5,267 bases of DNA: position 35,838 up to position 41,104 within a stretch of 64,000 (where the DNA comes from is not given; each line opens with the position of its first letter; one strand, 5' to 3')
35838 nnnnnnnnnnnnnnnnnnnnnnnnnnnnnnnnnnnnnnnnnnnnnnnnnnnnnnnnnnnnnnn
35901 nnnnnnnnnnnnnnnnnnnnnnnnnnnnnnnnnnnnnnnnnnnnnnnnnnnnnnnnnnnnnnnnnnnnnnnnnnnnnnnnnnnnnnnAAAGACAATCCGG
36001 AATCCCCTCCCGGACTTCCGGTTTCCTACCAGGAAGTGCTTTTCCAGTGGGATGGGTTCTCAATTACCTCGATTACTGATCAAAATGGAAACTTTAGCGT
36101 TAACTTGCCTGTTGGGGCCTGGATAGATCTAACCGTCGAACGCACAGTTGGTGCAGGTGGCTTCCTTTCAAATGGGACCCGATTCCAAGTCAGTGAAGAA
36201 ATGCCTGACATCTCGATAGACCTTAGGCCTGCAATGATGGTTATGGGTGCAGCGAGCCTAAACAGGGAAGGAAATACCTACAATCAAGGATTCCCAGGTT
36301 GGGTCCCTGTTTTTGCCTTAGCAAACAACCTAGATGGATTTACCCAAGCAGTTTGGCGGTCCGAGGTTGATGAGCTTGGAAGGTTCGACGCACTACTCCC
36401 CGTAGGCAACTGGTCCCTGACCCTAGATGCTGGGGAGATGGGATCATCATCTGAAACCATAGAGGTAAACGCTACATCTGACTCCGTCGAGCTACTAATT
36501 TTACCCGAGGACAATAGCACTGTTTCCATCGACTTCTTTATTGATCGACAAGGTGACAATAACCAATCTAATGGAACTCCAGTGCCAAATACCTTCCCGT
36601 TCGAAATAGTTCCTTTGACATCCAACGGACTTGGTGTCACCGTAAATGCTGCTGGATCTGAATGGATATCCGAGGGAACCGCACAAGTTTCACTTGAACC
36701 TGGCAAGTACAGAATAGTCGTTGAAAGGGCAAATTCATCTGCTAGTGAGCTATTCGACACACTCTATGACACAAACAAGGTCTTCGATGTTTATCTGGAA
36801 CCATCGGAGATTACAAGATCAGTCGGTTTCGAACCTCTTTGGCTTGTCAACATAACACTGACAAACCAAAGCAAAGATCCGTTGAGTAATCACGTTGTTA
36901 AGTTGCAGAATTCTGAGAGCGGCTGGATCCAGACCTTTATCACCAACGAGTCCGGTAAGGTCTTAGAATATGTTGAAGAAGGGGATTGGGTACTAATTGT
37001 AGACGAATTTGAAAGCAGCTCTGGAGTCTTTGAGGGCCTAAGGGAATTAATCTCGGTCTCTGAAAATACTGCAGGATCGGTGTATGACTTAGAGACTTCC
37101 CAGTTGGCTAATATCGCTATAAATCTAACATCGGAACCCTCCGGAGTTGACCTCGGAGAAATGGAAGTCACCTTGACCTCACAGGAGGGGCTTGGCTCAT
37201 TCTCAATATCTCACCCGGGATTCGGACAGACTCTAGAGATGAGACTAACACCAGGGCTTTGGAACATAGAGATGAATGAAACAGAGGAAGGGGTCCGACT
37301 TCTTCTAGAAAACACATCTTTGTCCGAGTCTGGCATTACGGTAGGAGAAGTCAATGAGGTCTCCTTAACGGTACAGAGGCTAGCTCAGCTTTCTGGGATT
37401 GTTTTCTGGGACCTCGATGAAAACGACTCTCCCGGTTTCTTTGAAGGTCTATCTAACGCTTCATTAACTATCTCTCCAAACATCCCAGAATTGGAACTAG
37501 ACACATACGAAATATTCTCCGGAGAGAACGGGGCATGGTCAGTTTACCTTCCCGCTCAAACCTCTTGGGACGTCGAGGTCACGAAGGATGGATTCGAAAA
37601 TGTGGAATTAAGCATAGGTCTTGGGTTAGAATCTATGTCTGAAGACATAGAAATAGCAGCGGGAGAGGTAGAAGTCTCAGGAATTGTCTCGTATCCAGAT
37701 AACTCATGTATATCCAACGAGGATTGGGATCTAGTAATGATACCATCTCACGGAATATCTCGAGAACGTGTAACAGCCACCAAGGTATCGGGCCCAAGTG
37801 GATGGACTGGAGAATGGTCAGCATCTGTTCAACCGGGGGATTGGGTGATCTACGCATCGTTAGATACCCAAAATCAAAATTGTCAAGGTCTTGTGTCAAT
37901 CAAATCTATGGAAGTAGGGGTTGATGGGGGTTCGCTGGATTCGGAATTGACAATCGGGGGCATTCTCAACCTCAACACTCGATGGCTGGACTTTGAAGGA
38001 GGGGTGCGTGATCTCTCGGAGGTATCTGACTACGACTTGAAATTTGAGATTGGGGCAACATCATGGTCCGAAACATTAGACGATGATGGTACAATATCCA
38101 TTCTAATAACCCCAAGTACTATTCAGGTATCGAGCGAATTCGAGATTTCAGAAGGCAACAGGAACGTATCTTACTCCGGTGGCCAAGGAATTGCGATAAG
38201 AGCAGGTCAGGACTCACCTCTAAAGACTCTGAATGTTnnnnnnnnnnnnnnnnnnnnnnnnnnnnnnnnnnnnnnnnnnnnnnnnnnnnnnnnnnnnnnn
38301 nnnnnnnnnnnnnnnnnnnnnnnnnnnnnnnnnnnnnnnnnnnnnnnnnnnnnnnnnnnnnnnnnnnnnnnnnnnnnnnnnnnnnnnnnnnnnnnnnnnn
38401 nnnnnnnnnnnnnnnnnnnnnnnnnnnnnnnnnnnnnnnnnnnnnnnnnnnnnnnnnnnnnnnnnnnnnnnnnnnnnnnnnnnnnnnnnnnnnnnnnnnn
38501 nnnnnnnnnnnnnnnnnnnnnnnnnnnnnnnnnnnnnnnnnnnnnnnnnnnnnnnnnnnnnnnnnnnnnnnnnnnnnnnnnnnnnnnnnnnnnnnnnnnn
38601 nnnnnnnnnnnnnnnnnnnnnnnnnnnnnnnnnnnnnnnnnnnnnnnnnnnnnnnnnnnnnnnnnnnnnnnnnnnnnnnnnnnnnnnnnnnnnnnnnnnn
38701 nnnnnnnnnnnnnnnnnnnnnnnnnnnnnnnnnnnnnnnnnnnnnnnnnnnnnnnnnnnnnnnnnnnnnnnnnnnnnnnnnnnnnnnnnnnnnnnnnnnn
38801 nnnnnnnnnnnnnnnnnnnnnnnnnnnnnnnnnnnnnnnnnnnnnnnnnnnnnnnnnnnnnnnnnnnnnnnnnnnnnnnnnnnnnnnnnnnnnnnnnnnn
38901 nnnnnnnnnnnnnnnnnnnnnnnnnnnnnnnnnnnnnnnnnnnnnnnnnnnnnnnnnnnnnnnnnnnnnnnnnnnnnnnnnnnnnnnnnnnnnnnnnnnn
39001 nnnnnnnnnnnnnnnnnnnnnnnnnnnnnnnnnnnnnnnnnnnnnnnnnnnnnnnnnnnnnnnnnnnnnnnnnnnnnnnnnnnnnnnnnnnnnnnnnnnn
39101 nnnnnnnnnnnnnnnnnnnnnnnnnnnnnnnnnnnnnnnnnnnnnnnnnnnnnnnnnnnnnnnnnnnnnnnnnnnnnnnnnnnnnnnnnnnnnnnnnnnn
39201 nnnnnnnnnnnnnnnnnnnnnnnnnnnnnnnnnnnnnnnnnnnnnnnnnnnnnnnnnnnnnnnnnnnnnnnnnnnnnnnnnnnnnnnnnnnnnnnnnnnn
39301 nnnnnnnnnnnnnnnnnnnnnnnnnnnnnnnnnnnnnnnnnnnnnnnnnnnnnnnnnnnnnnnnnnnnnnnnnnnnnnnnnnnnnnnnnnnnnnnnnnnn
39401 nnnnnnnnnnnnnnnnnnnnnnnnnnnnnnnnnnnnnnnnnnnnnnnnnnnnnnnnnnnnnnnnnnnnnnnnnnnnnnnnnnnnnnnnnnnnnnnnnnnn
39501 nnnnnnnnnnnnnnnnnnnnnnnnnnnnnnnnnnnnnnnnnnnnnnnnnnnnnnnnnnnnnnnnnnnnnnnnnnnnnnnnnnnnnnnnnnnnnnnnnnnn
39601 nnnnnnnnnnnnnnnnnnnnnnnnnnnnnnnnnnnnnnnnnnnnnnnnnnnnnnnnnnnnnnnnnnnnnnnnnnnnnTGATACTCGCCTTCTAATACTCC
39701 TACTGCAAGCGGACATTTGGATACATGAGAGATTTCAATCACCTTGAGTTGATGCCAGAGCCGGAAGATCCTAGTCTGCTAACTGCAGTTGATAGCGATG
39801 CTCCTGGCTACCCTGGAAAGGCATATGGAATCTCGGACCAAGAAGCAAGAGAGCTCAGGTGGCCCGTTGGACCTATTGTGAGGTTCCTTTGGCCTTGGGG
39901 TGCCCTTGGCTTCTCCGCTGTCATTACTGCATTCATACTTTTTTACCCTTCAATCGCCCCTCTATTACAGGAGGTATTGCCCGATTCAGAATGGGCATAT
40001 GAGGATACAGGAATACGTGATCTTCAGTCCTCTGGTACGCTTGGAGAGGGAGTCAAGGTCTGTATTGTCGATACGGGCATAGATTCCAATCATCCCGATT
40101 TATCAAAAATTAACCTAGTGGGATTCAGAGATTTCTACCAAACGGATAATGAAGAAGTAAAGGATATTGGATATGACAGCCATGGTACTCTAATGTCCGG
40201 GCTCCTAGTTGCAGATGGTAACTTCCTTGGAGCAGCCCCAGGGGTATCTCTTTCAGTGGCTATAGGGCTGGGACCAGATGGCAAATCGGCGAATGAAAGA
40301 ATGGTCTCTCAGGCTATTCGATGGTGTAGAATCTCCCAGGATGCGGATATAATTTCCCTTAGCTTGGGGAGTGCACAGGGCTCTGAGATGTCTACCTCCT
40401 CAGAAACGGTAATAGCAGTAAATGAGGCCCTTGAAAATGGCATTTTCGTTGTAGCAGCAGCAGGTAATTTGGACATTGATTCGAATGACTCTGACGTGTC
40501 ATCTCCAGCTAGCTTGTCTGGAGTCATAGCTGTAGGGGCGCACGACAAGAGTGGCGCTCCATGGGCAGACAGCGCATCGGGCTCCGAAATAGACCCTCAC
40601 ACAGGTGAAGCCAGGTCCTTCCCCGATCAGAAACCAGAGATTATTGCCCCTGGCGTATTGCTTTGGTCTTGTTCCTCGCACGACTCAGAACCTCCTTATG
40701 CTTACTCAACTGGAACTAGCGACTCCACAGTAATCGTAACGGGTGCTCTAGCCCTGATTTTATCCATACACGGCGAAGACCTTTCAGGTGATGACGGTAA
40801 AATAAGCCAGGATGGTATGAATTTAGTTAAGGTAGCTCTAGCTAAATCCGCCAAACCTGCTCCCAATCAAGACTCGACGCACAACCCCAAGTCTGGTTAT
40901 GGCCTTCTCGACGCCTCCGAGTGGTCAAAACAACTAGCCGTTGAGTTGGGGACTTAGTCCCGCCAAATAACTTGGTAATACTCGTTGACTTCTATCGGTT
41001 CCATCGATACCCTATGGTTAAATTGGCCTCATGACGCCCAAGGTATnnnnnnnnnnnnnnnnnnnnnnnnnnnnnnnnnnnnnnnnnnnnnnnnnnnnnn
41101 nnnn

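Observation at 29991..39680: AglB/STT3 oligosaccharyltransferase embedded in a 3229-aa, roughly 24-TM adhesin-like giant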

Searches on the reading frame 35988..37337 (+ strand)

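Call 28: search_protein_families(library=pfam, proteins=[window:35988-37337:+], max_evalue=0.5)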
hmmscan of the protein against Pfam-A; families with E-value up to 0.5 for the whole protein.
window:35988-37337:+ (450 aa): 2 families
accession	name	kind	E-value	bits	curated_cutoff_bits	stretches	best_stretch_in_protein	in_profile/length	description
PF13620.12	CarboxypepD_reg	-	2.5e-12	47.4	32.3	2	289-338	4-54/82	Carboxypeptidase regulatory-like domain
PF17789.7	MG4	-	0.048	14.3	24.7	0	287-325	18-56/95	Macroglobulin domain MG4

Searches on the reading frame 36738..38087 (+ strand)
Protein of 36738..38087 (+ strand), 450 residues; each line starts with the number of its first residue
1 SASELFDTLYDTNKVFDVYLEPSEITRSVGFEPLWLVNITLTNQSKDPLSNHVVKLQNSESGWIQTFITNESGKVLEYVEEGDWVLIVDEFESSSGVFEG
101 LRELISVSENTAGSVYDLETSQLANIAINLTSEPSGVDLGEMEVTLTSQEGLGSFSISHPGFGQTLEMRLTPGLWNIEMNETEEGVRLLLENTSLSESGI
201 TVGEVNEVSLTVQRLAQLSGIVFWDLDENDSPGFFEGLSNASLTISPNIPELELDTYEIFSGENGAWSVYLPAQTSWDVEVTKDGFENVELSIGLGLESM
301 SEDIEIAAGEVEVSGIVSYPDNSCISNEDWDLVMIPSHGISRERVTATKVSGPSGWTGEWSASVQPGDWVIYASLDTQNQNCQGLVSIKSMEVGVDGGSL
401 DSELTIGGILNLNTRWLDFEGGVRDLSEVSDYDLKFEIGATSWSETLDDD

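Call 28: search_protein_families(library=pfam, proteins=[window:36738-38087:+], max_evalue=0.5)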
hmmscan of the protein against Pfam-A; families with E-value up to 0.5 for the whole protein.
window:36738-38087:+ (450 aa): 2 families
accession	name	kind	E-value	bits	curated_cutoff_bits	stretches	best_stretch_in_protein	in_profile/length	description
PF13620.12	CarboxypepD_reg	-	2.7e-07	31.3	32.3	1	39-88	4-54/82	Carboxypeptidase regulatory-like domain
PF17789.7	MG4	-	0.11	13.2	24.7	0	37-75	18-56/95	Macroglobulin domain MG4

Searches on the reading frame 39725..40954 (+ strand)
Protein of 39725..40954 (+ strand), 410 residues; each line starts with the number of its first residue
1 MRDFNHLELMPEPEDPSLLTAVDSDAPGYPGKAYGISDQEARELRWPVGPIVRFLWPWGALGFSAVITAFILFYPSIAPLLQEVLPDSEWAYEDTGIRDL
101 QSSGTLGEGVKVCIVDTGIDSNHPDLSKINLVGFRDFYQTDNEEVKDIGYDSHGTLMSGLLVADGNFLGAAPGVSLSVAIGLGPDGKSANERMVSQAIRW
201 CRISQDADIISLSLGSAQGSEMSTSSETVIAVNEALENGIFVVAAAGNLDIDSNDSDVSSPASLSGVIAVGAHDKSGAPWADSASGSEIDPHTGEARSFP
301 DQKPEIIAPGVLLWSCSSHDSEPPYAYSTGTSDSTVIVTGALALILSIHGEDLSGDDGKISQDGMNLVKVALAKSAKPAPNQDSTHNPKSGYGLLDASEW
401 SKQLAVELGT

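Call 9: search_protein_families(library=pfam, proteins=[window:39725-40954:+], max_evalue=0.001)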
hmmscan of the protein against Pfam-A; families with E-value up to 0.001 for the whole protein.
window:39725-40954:+ (410 aa): 1 family
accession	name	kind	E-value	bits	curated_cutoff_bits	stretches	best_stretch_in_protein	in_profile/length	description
PF00082.27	Peptidase_S8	-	1.4e-39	136.6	21.8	1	107-393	1-288/288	Subtilase family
